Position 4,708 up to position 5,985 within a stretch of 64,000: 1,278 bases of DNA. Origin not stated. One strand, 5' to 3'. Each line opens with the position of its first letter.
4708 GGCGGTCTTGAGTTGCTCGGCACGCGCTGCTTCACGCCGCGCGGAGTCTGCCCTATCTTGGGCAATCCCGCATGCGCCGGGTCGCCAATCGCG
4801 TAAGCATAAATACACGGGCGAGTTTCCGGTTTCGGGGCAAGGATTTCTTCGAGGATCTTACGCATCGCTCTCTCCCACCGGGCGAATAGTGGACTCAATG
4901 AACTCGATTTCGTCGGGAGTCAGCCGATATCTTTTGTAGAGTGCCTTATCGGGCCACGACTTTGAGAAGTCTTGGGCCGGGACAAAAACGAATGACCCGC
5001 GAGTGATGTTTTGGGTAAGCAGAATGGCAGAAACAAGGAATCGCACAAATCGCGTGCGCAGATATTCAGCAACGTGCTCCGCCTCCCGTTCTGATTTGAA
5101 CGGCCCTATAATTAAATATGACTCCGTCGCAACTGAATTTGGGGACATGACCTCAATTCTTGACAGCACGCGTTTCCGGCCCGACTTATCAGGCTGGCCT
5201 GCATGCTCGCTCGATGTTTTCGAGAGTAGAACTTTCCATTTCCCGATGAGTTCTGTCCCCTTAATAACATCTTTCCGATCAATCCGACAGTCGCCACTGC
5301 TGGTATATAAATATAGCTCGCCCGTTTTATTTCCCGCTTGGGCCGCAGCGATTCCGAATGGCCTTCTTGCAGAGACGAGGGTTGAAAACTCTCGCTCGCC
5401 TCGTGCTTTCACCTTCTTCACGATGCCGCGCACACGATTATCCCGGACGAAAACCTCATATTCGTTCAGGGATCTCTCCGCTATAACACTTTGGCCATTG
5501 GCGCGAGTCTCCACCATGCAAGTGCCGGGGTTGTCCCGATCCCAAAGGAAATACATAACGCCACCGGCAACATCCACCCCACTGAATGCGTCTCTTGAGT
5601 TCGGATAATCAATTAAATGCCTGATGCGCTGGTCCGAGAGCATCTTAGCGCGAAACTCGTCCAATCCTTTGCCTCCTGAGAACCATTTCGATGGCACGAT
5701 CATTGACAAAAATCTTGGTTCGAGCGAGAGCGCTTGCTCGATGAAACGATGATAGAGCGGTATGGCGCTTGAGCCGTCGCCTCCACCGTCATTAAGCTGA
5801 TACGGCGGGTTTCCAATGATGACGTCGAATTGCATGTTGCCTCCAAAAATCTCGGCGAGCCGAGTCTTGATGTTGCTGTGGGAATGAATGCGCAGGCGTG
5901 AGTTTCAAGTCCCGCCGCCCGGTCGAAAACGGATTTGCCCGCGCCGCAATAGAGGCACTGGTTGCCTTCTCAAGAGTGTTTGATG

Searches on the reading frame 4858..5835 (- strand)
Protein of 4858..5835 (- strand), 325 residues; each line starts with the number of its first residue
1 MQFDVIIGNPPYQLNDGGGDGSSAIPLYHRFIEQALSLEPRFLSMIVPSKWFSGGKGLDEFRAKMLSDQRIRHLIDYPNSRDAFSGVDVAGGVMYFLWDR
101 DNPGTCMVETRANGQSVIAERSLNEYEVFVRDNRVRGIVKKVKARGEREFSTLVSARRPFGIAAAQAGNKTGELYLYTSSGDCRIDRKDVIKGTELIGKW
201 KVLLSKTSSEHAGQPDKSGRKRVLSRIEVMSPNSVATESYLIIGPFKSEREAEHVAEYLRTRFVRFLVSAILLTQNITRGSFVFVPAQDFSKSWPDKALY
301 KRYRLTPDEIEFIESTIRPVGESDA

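Call 42: search_protein_families(library=pfam, proteins=[window:4858-5835:-], max_evalue=0.01)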
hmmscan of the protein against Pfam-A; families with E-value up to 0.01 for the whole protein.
window:4858-5835:- (325 aa): 1 family
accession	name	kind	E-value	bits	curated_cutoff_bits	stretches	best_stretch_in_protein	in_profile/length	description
PF07669.17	Eco57I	-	3.9e-24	86.1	25.3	1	1-84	73-171/171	Eco57I restriction-modification methylase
